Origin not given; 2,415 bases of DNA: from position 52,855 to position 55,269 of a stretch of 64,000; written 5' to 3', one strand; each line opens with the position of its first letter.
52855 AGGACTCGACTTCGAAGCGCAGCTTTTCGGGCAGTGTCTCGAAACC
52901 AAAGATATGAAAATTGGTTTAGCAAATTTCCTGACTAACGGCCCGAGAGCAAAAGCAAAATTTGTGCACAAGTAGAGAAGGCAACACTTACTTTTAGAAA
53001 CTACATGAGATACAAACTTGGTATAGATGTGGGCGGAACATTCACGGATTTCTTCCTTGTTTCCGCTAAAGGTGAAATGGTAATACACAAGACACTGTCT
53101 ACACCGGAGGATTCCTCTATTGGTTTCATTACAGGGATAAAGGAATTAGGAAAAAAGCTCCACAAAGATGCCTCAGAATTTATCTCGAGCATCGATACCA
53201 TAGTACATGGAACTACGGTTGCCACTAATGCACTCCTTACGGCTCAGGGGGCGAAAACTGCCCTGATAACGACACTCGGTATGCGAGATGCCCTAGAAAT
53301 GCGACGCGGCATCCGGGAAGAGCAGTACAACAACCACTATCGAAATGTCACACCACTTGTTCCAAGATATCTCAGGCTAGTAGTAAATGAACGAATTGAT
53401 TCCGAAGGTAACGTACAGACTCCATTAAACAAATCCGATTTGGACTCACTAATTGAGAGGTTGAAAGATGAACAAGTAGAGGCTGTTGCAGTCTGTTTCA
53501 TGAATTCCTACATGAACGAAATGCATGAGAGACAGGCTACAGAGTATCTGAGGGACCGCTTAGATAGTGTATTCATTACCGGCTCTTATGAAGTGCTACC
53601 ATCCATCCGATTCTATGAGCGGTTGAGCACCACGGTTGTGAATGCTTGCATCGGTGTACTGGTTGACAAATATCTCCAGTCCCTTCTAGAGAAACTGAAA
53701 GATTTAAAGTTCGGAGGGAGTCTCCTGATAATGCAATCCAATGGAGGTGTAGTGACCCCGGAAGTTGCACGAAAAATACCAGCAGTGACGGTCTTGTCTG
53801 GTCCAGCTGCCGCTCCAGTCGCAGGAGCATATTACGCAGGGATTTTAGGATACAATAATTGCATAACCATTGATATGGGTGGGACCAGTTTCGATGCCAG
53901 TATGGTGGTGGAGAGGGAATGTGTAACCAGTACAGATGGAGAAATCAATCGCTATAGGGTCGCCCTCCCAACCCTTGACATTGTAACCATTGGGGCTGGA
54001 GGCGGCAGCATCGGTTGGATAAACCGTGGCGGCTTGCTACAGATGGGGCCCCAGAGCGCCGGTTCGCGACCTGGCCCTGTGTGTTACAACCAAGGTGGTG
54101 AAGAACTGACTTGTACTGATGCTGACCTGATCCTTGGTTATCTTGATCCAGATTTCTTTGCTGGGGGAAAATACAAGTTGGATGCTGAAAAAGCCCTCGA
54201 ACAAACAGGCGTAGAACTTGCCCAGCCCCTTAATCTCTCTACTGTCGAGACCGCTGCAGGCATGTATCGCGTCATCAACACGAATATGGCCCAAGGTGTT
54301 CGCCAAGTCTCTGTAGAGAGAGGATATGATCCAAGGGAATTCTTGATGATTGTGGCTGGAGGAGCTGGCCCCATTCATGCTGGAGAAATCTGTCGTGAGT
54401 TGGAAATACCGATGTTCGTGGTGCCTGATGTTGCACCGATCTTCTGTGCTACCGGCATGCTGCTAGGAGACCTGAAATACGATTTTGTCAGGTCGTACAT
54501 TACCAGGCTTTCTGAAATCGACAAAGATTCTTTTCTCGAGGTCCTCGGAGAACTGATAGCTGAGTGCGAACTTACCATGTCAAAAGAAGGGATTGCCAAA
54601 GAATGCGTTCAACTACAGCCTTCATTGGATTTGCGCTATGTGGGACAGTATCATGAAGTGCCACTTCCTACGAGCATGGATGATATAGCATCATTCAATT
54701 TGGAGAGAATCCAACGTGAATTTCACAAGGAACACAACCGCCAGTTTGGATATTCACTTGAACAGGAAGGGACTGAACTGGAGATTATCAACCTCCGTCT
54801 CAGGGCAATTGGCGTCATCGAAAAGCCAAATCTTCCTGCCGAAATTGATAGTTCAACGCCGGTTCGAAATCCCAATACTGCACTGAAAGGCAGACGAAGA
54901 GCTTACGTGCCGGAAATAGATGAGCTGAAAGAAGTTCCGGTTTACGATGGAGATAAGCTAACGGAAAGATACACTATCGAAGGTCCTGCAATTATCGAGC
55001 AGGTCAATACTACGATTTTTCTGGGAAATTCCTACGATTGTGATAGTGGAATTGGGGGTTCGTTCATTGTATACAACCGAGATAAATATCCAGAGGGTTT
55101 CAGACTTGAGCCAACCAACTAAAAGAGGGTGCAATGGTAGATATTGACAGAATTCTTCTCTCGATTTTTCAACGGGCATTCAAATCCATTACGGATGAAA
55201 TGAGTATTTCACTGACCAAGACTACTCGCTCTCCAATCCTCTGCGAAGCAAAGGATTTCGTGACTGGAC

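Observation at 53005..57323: Hydantoinase A/B pair followed by a small Cys/His protein: acetone/acetophenone-carboxylase-like three-component enzyme?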

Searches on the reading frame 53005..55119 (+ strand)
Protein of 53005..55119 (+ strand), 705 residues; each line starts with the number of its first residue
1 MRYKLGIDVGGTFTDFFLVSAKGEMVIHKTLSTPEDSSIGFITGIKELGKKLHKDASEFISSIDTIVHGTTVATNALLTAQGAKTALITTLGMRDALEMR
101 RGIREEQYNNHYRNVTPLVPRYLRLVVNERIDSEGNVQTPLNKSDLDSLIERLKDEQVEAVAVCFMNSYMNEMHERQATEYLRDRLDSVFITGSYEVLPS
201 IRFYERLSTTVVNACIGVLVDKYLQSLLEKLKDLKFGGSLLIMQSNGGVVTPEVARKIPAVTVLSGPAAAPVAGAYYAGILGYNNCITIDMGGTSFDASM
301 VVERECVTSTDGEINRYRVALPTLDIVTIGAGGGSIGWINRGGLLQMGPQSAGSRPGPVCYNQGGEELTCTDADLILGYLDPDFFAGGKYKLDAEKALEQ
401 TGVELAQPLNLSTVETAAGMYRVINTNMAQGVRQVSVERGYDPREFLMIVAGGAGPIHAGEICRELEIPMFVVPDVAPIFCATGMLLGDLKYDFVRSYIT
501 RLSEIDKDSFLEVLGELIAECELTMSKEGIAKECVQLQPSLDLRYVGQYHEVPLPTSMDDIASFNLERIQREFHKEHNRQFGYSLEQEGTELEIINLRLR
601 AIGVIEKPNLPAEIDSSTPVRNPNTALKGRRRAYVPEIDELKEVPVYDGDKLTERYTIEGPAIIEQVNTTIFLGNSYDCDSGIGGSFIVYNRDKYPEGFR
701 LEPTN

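Call 4: search_protein_families(library=pfam, proteins=[window:53005-55119:+], max_evalue=0.01)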
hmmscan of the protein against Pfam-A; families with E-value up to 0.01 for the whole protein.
window:53005-55119:+ (705 aa): 3 families
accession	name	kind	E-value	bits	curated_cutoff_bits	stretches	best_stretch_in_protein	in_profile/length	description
PF01968.24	Hydantoinase_A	-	9.1e-89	298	22.9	1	206-492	1-289/291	Hydantoinase/oxoprolinase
PF05378.19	Hydant_A_N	-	2.2e-51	174.5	25.2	1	5-184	2-174/176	Hydantoinase/oxoprolinase N-terminal region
PF19278.4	Hydant_A_C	-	4.8e-14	52.6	21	1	516-673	20-174/193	Hydantoinase/oxoprolinase C-terminal domain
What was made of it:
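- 53005..55122 (+): HyuA/IaaC-like ATP-binding (kinase) subunit of an ATP-dependent lactamase. Pfam Hydant_A_N, Hydantoinase_A and Hydant_A_C (call 4).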

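Call 10: search_protein_families(library=ncbifam, proteins=[window:53005-55119:+], max_evalue=0.01)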
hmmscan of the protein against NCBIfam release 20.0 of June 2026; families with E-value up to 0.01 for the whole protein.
window:53005-55119:+ (705 aa): 4 families
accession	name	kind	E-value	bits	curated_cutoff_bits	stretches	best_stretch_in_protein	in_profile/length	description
NF050156.1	CapLactmsAlpCapA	equivalog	3.7e-195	650.2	1000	1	3-679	1-675/689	caprolactamase subunit alpha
NF042975.2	AcphenoCarb_ApcC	equivalog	3.9e-112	375.8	1500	1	5-673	11-693/733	acetophenone carboxylase subunit gamma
NF042960.1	AcphenoCarb_ApcA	equivalog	2e-55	188.3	1250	1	4-665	3-631/658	acetophenone carboxylase subunit alpha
NF040623.1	MfnF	equivalog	0.0044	16.2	520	0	227-309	75-152/324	(4-{4-[2-(gamma-L-glutamylamino)ethyl]phenoxymethyl}furan-2-yl)methanamine synthase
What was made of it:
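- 53005..55122 (+): NCBIfam caprolactamase alpha 650 bits versus ApcC 376 (call 10).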

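Call 30: search_solved_structures(query=window:53005-55119:+, max_evalue=0.001)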
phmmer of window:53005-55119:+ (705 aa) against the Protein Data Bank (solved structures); distinct sequences matched with E-value up to 0.001: 6.
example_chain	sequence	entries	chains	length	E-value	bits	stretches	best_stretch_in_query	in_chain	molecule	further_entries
6yra_A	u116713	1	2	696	1.7e-141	476.2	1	2-673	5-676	5-oxoprolinase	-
7hk5_A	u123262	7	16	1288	1.9e-119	403.3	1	4-674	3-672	N-methylhydantoinase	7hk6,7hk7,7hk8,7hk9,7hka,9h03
5l9w_B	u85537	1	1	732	2e-106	360.3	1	5-673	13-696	Acetophenone carboxylase gamma subunit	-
5m45_B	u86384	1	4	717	2.7e-75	257.4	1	5-677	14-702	Acetone carboxylase beta subunit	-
5svb_B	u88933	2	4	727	1e-74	255.5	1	5-677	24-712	Acetone carboxylase beta subunit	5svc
5l9w_b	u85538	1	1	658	2.7e-45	158.3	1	3-527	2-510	Acetophenone carboxylase alpha subunit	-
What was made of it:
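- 53005..55122 (+): PDB: CapA 476 bits > N-methylhydantoinase 403 > Apc gamma 360 > Acx beta 257 (call 30).
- On Acx/Apc ATP-dependent ketone carboxylases: HyuA: CapA 476 bits versus Apc 360 and Acx 257 (call 30).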
